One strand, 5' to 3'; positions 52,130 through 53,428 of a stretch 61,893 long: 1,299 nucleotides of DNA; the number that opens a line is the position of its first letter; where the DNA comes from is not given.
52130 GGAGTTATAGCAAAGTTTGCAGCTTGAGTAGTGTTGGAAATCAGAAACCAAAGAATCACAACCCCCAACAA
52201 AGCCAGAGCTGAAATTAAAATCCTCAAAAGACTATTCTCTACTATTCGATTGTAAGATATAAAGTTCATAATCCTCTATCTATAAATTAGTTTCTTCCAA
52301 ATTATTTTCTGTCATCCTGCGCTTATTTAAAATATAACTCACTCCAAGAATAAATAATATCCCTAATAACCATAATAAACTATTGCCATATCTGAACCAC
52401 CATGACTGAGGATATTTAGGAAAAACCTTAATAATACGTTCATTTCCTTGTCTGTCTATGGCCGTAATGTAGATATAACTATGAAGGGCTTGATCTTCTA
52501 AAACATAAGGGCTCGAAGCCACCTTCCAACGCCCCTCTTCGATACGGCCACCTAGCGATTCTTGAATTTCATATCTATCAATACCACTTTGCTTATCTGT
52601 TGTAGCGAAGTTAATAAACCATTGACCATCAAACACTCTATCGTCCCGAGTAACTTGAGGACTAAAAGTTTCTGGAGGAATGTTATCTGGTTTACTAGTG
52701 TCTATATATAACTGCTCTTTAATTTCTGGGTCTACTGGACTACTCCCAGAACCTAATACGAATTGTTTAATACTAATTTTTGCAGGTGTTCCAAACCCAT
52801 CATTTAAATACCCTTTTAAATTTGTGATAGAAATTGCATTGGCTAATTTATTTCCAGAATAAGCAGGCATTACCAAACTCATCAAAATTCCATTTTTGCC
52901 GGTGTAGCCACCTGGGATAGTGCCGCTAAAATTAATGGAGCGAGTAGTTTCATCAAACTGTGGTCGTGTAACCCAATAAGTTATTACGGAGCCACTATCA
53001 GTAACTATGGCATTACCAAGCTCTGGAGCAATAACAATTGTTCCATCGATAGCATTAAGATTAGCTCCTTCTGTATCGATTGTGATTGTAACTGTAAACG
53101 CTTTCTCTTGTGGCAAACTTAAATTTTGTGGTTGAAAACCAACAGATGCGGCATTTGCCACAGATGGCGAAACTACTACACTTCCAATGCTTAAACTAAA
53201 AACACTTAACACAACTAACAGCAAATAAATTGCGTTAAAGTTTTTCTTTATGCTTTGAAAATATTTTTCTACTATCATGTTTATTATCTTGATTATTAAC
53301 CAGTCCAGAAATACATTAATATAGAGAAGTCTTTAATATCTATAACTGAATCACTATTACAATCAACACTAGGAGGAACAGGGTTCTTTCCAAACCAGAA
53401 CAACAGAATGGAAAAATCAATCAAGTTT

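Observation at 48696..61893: Six-gene surface operon: giant LamG fibre, TM protein, dockerin protein, two cohesin-like proteins, CHASE/PAS sensor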

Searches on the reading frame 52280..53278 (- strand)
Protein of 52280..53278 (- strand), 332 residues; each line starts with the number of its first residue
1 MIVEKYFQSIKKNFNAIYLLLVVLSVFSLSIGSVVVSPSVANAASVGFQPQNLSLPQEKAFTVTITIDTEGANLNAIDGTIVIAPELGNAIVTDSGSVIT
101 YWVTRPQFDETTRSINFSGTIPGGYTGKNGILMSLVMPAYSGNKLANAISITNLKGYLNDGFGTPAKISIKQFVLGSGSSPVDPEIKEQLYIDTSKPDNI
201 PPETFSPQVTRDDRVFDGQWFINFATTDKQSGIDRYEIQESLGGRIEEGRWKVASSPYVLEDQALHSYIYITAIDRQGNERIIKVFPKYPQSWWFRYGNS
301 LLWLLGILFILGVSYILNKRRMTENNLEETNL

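Call 5: search_protein_families(library=pfam, proteins=[window:52280-53278:-], max_evalue=0.1)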
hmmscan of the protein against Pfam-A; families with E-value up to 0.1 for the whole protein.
window:52280-53278:- (332 aa): 0 families

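Call 10: search_protein_families(library=ncbifam, proteins=[window:52280-53278:-], max_evalue=0.1)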
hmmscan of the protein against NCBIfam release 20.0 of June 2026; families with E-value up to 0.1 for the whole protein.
window:52280-53278:- (332 aa): 2 families
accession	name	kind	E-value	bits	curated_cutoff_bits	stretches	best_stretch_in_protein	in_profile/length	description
NF046005.2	near_gluc_PtsG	equivalog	0.0037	17.5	45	1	291-311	54-74/85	MPN207a family PTS transporter accessory protein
NF047446.1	barrel_OmpL47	domain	0.0046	17.4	40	1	223-280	8-58/68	OmpL47-type beta-barrel domain-containing protein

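Call 11: search_protein_families(library=phrogs, proteins=[window:52280-53278:-], max_evalue=0.01)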
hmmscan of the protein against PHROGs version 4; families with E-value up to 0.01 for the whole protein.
window:52280-53278:- (332 aa): 0 families

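Call 12: find_encoding_contigs(protein=window:52280-53278:-, flank=10000, max_places=6)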
Protein window:52280-53278:- (332 aa): no gene with exactly this product is on record in the collection.

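Call 13: find_homologous_proteins(query=window:52280-53278:-, max_evalue=0.001)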
Query window:52280-53278:- (332 aa): 297 proteins with E <= 0.001 among 2819 candidates; the best 120 are listed.
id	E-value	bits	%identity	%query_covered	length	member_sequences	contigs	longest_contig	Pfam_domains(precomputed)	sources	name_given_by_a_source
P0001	1.4e-216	736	100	100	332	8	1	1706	-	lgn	-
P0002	2.7e-190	649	89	100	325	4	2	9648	-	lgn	-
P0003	2.3e-188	643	85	100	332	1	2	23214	-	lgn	-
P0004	9.6e-153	526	80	84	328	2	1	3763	-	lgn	-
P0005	2.4e-148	512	73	91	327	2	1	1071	-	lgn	-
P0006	5.7e-148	510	73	89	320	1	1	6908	-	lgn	-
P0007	4.8e-147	507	71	89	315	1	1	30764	-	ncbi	-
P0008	1.8e-121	423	62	91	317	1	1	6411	-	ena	-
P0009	4.5e-115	402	59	88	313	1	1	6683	-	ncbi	-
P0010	4.3e-113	396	57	95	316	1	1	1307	-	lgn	-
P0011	5.0e-112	392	56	95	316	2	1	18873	-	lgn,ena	-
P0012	1.7e-111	390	57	92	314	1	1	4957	-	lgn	-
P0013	6.7e-111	389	58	88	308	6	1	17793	-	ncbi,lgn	-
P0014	1.5e-107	378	58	84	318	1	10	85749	-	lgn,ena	-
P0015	2.9e-107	377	59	81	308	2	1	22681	-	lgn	-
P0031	1.1e-100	355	55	86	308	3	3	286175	-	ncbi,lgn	-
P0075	7.3e-75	270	43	90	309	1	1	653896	-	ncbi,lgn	-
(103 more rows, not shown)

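Call 14: find_encoding_contigs(protein=P0003, flank=10000, max_places=2)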
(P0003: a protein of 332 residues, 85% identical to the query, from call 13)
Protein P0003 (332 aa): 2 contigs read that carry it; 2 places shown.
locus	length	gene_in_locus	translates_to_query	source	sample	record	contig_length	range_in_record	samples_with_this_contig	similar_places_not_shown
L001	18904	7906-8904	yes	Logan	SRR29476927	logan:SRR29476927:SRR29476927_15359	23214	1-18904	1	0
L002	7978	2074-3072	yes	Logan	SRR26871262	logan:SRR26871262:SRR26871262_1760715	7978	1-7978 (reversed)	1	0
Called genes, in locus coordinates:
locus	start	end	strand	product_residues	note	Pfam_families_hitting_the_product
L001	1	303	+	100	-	?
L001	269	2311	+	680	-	PF13428:TPR_14 (faint)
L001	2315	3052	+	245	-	PF00535:Glycos_transf_2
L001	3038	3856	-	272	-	PF01370:Epimerase, PF04321:RmlD_sub_bind, PF01073:3Beta_HSD, PF02719:Polysacc_synt_2, PF13460:NAD_binding_10 (faint), PF16363:GDP_Man_Dehyd, PF07993:NAD_binding_4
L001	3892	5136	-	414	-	PF08241:Methyltransf_11 (faint), PF08421:Methyltransf_13, PF13489:Methyltransf_23, PF08242:Methyltransf_12 (weak), PF08484:Methyltransf_14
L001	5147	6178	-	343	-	PF01073:3Beta_HSD, PF01370:Epimerase, PF04321:RmlD_sub_bind, PF16363:GDP_Man_Dehyd, PF13460:NAD_binding_10 (faint)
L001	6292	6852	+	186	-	-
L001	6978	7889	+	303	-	PF17936:Big_6 (faint)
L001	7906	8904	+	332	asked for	-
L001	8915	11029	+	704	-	PF00963:Cohesin (weak), PF19077:Big_13 (faint)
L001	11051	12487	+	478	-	PF03924:CHASE, PF00989:PAS, PF13426:PAS_9 (weak)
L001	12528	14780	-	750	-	PF00133:tRNA-synt_1, PF09334:tRNA-synt_1g, PF08264:Anticodon_1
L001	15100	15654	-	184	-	PF07963:N_methyl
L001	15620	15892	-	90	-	-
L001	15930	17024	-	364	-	PF00814:TsaD, PF22521:HypF_C_2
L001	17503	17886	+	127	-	PF00173:Cyt-b5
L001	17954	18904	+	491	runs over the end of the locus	PF03193:RsgA_GTPase (faint), PF00005:ABC_tran, PF02463:SMC_N (faint), PF13401:AAA_22 (faint), PF13555:AAA_29 (faint), PF20720:nSTAND3 (faint), PF13304:AAA_21 (faint), PF00005:ABC_tran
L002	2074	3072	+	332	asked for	-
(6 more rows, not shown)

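Call 15: find_encoding_contigs(protein=P0031, flank=10000, max_places=2)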
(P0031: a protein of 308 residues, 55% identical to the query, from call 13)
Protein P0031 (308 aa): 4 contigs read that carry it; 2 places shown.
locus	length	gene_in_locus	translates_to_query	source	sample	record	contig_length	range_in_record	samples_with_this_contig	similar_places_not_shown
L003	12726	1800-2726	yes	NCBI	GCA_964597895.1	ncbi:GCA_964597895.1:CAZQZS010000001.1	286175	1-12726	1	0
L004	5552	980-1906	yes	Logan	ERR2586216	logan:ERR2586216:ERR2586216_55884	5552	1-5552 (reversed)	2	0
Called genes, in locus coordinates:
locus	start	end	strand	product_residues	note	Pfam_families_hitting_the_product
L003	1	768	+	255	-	?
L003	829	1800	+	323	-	PF17936:Big_6 (faint)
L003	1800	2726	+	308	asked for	-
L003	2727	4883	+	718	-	PF00963:Cohesin (weak), PF19077:Big_13 (faint)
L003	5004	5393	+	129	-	-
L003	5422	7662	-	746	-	PF00133:tRNA-synt_1, PF09334:tRNA-synt_1g, PF08264:Anticodon_1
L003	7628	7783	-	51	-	-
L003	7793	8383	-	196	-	-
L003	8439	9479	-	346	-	PF00814:TsaD, PF02543:Carbam_trans_N (faint), PF22521:HypF_C_2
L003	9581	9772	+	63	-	-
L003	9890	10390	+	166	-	-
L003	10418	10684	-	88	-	PF13453:Zn_ribbon_TFIIB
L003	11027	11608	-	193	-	-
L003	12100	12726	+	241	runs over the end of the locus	-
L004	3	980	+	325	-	?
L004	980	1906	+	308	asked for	-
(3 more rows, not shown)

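Call 16: find_encoding_contigs(protein=P0075, flank=10000, max_places=2)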
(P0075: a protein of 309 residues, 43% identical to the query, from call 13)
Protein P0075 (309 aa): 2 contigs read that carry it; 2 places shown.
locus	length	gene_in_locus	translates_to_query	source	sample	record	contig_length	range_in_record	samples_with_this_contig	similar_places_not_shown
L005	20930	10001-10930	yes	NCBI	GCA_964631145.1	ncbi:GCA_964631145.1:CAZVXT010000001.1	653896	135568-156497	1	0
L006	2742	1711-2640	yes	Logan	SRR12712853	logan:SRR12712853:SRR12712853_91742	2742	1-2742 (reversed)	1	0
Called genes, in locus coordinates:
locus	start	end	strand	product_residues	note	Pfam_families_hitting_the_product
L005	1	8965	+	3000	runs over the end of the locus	PF12951:PATR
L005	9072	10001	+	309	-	PF17936:Big_6 (weak), PF13620:CarboxypepD_reg (faint)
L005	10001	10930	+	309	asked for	-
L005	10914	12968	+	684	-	PF00963:Cohesin, PF19077:Big_13 (faint)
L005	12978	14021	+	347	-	PF03924:CHASE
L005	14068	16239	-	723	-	PF00133:tRNA-synt_1, PF01406:tRNA-synt_1e (faint), PF09334:tRNA-synt_1g, PF00133:tRNA-synt_1, PF08264:Anticodon_1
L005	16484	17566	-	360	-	PF00814:TsaD, PF22521:HypF_C_2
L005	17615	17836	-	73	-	PF04070:DUF378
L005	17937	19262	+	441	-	PF01794:Ferric_reduct (weak), PF00970:FAD_binding_6 (weak), PF00175:NAD_binding_1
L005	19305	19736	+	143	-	PF00173:Cyt-b5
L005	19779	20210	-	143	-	PF08570:DUF1761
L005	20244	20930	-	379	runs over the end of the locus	PF00390:malic, PF03949:Malic_M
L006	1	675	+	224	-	?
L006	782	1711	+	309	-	PF17936:Big_6 (weak), PF13620:CarboxypepD_reg (faint)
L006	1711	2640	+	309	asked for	-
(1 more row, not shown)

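Call 21: search_solved_structures(query=A1, max_evalue=1)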
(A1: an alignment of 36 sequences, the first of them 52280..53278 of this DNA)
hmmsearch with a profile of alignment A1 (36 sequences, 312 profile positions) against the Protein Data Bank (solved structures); distinct sequences matched with E-value up to 1: 3.
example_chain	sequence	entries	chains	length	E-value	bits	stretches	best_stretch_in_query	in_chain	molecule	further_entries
5aoz_A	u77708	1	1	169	0.011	18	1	17-69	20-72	PUTATIVE CELLULOSOMAL SCAFFOLDIN PROTEIN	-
5m2o_A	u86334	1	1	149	0.071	15.3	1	22-69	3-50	Putative cellulosomal scaffoldin protein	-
5m2s_A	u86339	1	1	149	0.9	11.6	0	21-69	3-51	Putative cellulosomal scaffoldin protein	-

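Call 29: predict_structure(alignment_id=A1)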
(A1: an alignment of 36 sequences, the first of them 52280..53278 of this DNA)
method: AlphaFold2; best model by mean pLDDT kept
length: 332 residues; sequences in the alignment: 36
mean_pLDDT: 89.3   pTM: 0.57
mean pLDDT of the five models: 89.3, 89.0, 87.0, 86.6, 86.4
residues with pLDDT >= 90: 228; 70-90: 74; 50-70: 30; < 50: 0
segments of 3 or more residues with pLDDT < 50: none
pLDDT, mean of each block of 10 residues (from residue 1): 81 86 90 74 94 91 95 97 96 90 96 97 94 95 94 97 95 84 63 62 89 94 76 88 92 94 97 89 94 90 97 96 83 65
secondary structure, 60 per line:
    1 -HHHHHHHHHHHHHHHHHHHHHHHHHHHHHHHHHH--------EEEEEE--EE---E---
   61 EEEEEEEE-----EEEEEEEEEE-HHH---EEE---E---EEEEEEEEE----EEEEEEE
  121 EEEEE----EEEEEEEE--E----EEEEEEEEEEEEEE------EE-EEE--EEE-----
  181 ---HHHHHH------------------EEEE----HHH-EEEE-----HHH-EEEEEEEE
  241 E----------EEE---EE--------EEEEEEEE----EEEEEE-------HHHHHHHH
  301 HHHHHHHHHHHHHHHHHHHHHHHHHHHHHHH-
elements in order: H2-35 E44-49 E61-68 E74-83 E91-93 E101-109 E114-125 E130-137 E145-158 E168-170 E173-175 H184-189 E208-211 E220-223 E233-241 E252-254 E268-275 E280-285 H293-331

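Call 34: fold_search(model_id=the predicted structure, library=pdb)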
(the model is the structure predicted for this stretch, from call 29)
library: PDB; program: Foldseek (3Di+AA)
matches with E <= 10: 1882; with E <= 0.001: 23
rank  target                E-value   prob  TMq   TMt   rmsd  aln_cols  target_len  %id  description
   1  2w1n                  2.2e-08  1.00  0.28  0.39  20.9       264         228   14  cohesin and fibronectin type-III double module construct from the Clostridium perfringens glycoside hydrolase GH84C (released 2009-02-03)
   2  6kgf_C                1.5e-05  1.00  0.32  0.65   4.1       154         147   14  Crystal structure of CaDoc0917(R16D)-CaCohA2 complex at pH 8.2 (released 2020-07-08)
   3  5m2s_A                2.8e-05  1.00  0.31  0.64   4.7       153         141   13  R. flavefaciens' third ScaB cohesin in complex with a group 1 dockerin (released 2017-07-05)
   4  5aoz                  3.6e-05  1.00  0.32  0.66   4.6       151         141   13  High resolution SeMet structure of the third cohesin from Ruminococcus flavefaciens scaffoldin protein, ScaB (released 2016-09-28)
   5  5m2o_A                4.0e-05  1.00  0.31  0.67   3.9       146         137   14  R. flavefaciens' third ScaB cohesin in complex with a group 1 dockerin (released 2017-07-05)
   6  5nrm_A                6.2e-05  1.00  0.30  0.64   3.8       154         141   14  Crystal structure of the sixth cohesin from Acetivibrio cellulolyticus' scaffoldin B in complex with Cel5 dockerin S51 (released 2018-01-31)
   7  6kgd_A                9.6e-05  1.00  0.32  0.64   4.1       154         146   14  Crystal structure of CaDoc0917(R49D)-CaCohA2 complex at pH 8.0 (released 2020-07-08)
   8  6kgf_A                1.0e-04  1.00  0.30  0.62   4.0       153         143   16  Crystal structure of CaDoc0917(R16D)-CaCohA2 complex at pH 8.2 (released 2020-07-08)
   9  5n5p_C                1.0e-04  1.00  0.30  0.62   4.7       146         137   16  Crystal structure of Ruminococcus flavefaciens' type III complex containing the fifth cohesin from scaffoldin B and th (released 2018-02-28)
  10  6kge_A                1.2e-04  1.00  0.31  0.65   3.6       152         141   15  Crystal structure of CaDoc0917(R16D)-CaCohA2 complex at pH 5.5 (released 2020-07-08)
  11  5n5p_A                1.3e-04  1.00  0.30  0.61   5.0       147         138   14  Crystal structure of Ruminococcus flavefaciens' type III complex containing the fifth cohesin from scaffoldin B and th (released 2018-02-28)
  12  6kg8_MODEL_1_A        1.4e-04  1.00  0.32  0.61   6.4       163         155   15  Solution structure of CaCohA2 from Clostridium acetobutylicum (released 2020-07-08)
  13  2jh2_A                1.5e-04  1.00  0.28  0.60   4.4       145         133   18  X-ray crystal structure of a cohesin-like module from Clostridium perfringens (released 2007-11-06)
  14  2vn5_C                1.8e-04  1.00  0.32  0.63   3.8       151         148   12  The Clostridium cellulolyticum dockerin displays a dual binding mode for its cohesin partner (released 2008-05-20)
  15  6kgc_A                1.9e-04  1.00  0.31  0.63   4.3       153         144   16  Crystal structure of CaDoc0917(R49D)-CaCohA2 complex at pH 5.4 (released 2020-07-08)
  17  2vn5_A                3.0e-04  1.00  0.31  0.64   3.8       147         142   11  The Clostridium cellulolyticum dockerin displays a dual binding mode for its cohesin partner (released 2008-05-20)
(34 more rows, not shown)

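Call 46: search_protein_families(library=pfam, proteins=[L003:1-768:+], max_evalue=0.1)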
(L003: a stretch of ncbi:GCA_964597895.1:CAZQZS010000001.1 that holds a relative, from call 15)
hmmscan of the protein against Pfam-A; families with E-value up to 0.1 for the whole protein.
L003:1-768:+ (255 aa): 0 families

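Call 98: search_protein_families(library=padloc, proteins=[window:52280-53278:-], max_evalue=0.001)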
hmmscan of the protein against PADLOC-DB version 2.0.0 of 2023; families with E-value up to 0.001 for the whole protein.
window:52280-53278:- (332 aa): 0 families
